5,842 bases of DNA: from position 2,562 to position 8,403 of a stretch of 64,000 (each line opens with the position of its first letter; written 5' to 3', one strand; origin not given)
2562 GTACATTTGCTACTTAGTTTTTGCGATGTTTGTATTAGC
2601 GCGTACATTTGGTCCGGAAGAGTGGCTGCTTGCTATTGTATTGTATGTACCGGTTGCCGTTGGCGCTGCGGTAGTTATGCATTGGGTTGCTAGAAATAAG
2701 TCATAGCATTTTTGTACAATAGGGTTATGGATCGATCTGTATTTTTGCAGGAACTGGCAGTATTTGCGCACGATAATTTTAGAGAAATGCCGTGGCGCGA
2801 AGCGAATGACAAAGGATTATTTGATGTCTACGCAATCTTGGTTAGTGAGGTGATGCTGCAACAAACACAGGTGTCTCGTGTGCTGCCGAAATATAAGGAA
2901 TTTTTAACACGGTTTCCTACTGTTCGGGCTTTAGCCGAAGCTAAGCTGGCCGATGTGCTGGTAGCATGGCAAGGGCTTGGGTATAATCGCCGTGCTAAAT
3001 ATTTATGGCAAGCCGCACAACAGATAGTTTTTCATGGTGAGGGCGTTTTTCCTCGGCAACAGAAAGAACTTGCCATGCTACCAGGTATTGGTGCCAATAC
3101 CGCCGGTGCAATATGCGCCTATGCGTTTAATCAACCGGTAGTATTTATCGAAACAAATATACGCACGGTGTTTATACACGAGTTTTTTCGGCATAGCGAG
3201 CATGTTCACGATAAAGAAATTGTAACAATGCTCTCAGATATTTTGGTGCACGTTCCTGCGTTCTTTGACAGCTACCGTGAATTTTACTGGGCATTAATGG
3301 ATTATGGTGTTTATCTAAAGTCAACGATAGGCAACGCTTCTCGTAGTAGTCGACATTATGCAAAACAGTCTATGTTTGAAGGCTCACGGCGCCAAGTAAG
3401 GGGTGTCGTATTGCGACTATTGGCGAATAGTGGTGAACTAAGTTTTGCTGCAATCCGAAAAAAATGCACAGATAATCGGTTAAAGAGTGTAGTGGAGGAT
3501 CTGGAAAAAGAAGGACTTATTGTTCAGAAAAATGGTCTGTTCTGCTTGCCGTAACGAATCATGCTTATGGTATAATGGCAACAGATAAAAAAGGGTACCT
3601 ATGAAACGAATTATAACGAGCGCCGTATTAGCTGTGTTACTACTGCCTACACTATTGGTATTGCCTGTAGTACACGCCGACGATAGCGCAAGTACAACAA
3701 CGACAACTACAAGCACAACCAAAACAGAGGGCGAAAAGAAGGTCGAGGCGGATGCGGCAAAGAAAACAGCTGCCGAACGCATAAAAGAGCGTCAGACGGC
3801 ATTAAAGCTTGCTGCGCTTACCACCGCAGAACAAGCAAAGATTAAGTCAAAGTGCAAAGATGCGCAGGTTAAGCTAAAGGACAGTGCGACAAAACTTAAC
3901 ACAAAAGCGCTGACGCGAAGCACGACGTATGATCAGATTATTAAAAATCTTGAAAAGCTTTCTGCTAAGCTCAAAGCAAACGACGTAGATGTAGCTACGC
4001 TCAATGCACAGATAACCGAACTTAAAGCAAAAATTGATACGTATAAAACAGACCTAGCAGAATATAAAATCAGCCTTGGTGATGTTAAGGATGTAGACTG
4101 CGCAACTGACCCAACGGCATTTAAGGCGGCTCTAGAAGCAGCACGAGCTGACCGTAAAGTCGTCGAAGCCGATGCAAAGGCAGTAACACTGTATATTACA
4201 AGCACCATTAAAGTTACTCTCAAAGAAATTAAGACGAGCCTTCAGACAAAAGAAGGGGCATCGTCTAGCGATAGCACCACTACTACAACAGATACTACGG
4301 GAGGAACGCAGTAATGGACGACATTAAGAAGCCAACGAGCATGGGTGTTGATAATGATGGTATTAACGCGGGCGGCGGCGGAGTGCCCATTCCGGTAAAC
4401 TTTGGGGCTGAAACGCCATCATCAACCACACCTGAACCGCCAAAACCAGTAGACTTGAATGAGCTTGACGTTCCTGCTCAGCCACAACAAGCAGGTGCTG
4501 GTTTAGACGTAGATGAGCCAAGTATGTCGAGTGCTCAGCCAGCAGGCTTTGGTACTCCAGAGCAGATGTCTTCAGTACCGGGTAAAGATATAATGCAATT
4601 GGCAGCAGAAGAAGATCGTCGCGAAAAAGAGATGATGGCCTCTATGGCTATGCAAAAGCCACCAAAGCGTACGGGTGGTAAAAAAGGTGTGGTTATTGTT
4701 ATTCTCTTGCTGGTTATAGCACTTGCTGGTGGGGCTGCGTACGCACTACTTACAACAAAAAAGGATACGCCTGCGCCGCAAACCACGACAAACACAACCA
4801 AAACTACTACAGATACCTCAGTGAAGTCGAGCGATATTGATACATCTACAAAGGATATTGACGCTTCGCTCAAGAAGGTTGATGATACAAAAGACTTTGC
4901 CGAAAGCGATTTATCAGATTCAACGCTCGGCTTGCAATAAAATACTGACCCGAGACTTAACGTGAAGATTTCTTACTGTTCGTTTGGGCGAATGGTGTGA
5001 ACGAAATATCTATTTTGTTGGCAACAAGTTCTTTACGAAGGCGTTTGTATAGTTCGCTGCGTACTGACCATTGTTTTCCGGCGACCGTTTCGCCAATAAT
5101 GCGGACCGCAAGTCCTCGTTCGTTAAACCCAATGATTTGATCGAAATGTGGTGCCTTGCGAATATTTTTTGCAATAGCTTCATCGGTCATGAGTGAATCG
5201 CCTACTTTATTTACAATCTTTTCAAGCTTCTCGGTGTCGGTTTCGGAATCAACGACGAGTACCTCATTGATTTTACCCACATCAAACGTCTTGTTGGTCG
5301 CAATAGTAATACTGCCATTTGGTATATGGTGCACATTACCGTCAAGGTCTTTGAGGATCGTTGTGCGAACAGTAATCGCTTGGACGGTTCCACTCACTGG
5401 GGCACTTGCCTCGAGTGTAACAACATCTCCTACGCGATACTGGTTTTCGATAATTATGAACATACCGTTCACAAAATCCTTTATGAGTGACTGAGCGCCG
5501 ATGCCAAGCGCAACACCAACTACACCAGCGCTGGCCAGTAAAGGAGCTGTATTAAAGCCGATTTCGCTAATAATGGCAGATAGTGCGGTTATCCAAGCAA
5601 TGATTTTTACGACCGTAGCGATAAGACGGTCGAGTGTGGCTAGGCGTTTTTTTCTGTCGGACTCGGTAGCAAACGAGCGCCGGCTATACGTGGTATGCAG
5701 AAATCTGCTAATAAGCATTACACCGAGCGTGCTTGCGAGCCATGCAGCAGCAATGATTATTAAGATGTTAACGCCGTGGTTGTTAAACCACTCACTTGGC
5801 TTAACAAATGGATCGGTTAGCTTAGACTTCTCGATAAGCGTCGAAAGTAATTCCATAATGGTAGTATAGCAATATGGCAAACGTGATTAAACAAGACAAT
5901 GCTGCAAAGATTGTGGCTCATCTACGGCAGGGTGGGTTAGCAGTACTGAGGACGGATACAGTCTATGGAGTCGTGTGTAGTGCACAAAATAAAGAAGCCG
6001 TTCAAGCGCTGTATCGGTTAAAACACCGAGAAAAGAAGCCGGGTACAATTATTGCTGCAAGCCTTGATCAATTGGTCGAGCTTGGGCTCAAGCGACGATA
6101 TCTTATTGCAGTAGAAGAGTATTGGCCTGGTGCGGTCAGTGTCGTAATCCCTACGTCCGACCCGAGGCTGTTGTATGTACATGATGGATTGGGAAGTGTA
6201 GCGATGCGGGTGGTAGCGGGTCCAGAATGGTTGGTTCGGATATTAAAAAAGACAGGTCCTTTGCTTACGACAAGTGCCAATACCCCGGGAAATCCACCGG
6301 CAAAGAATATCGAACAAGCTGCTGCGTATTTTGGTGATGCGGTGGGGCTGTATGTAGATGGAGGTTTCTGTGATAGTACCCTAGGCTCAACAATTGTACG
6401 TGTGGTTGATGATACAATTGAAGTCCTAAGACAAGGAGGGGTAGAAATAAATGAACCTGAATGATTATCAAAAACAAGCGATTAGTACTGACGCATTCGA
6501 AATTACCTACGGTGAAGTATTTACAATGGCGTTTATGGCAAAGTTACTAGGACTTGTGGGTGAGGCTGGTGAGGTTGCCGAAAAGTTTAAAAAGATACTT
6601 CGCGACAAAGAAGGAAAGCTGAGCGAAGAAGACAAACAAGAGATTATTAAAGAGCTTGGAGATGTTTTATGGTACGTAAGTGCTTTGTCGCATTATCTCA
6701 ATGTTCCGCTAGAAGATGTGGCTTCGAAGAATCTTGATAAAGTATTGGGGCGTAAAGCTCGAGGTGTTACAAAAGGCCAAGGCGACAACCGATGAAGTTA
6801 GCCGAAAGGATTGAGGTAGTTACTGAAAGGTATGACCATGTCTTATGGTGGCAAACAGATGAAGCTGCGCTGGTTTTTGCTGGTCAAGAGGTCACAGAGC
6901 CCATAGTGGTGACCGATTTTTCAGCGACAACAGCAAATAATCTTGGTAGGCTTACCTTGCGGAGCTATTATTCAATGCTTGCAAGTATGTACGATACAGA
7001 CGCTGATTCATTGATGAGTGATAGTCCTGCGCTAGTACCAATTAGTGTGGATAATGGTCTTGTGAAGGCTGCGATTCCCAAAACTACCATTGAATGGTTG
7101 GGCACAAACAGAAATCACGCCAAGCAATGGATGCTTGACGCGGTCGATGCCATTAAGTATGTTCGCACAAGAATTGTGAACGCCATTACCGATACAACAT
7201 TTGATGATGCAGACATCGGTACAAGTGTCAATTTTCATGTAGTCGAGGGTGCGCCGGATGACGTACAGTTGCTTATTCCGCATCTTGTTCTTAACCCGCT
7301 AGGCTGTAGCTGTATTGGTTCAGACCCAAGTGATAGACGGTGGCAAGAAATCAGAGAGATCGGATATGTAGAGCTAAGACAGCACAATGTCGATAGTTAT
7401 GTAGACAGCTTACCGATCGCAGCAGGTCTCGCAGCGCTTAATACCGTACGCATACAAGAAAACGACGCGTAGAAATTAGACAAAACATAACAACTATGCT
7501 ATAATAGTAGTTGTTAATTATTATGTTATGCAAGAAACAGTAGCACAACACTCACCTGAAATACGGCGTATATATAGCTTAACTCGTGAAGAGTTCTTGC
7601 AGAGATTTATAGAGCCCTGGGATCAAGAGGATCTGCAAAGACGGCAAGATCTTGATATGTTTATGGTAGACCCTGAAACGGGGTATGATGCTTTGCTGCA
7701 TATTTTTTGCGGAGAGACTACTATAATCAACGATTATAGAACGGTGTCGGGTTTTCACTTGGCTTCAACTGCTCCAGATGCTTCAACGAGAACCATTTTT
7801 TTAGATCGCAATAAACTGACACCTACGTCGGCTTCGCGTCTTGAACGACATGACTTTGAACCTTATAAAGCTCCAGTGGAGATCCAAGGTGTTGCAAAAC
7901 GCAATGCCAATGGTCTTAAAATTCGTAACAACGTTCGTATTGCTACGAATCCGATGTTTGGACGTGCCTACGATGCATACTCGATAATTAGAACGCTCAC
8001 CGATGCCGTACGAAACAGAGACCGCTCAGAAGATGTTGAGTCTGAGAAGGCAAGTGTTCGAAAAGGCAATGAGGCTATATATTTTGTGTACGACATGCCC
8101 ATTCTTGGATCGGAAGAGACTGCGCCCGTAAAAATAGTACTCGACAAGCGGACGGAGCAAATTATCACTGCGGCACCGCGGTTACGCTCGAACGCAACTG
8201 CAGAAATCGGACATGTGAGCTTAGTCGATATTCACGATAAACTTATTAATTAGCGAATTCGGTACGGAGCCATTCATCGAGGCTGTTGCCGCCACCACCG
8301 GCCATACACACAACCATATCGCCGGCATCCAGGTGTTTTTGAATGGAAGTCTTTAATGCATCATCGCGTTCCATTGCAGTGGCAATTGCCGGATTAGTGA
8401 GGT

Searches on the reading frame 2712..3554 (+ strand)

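Call 64: search_protein_families(library=pfam, proteins=[window:2712-3554:+], max_evalue=0.001)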
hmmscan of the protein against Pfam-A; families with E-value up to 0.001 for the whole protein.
window:2712-3554:+ (280 aa): 2 families
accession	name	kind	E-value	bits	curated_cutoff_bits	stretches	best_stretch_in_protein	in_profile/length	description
PF00730.31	HhH-GPD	-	4.8e-16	59.5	26.2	1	44-161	1-90/108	HhH-GPD superfamily base excision DNA repair protein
PF00633.29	HHH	-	0.00045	20.4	24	1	110-137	3-30/30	Helix-hairpin-helix motif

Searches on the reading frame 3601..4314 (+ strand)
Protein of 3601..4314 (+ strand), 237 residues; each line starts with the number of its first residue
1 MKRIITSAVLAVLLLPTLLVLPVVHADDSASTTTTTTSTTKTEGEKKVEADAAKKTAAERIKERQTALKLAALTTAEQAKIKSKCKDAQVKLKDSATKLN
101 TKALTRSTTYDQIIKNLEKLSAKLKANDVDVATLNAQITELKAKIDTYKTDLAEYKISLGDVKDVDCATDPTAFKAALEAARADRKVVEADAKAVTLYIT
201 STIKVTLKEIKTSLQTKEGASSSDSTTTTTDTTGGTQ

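Call 64: search_protein_families(library=pfam, proteins=[window:3601-4314:+], max_evalue=0.001)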
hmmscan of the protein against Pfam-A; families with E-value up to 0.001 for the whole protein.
window:3601-4314:+ (237 aa): 1 family
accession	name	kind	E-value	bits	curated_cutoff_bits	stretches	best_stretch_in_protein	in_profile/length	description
PF22299.1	BRISC_FAM175B_helical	-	0.0007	19.7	27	0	116-145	33-62/62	BRISC complex subunit FAM175B, helical domain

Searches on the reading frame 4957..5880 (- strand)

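Call 64: search_protein_families(library=pfam, proteins=[window:4957-5880:-], max_evalue=0.001)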
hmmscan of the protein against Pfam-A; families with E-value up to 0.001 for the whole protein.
window:4957-5880:- (307 aa): 3 families
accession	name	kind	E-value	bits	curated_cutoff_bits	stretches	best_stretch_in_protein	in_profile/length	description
PF00924.24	MS_channel_2nd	-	4e-15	56.1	20.2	1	132-192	2-59/68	Mechanosensitive ion channel, beta-domain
PF21088.3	MS_channel_1st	-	1.7e-08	34.7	23.1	1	89-130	1-42/42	Mechanosensitive ion channel, transmembrane helices 2/3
PF21082.3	MS_channel_3rd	-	3.7e-06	27.7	21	1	210-292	7-88/88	Mechanosensitive ion channel MscS, C-terminal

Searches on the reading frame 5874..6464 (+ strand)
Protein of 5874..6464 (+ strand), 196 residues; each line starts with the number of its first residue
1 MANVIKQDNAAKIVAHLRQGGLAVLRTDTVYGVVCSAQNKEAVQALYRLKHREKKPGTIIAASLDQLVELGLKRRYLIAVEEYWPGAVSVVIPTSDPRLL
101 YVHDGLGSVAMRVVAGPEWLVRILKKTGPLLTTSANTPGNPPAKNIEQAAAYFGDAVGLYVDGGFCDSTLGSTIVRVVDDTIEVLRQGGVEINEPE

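Call 64: search_protein_families(library=pfam, proteins=[window:5874-6464:+], max_evalue=0.001)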
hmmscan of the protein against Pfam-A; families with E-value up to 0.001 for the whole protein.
window:5874-6464:+ (196 aa): 1 family
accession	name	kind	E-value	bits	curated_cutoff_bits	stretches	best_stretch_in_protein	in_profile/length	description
PF01300.24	Sua5_yciO_yrdC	-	6.2e-39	133.8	25.1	1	17-188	3-178/178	Telomere recombination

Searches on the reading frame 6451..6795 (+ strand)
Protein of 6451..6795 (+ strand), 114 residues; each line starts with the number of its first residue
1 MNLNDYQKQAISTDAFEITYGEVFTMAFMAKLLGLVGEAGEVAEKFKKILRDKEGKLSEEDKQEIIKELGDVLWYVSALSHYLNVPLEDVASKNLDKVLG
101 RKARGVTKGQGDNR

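Call 64: search_protein_families(library=pfam, proteins=[window:6451-6795:+], max_evalue=0.001)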
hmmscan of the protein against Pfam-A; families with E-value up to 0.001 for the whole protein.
window:6451-6795:+ (114 aa): 1 family
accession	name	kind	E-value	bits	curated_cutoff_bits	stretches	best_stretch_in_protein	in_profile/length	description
PF03819.22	MazG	-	2.4e-11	44.2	22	1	32-102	7-70/74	MazG nucleotide pyrophosphohydrolase domain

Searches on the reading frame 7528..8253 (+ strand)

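Call 64: search_protein_families(library=pfam, proteins=[window:7528-8253:+], max_evalue=0.001)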
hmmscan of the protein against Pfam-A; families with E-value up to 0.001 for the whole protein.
window:7528-8253:+ (241 aa): 1 family
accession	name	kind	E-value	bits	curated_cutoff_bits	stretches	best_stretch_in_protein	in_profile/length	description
PF14436.11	EndoU_bacteria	-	1.5e-05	25.8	25.3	1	57-215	6-125/129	Bacterial EndoU nuclease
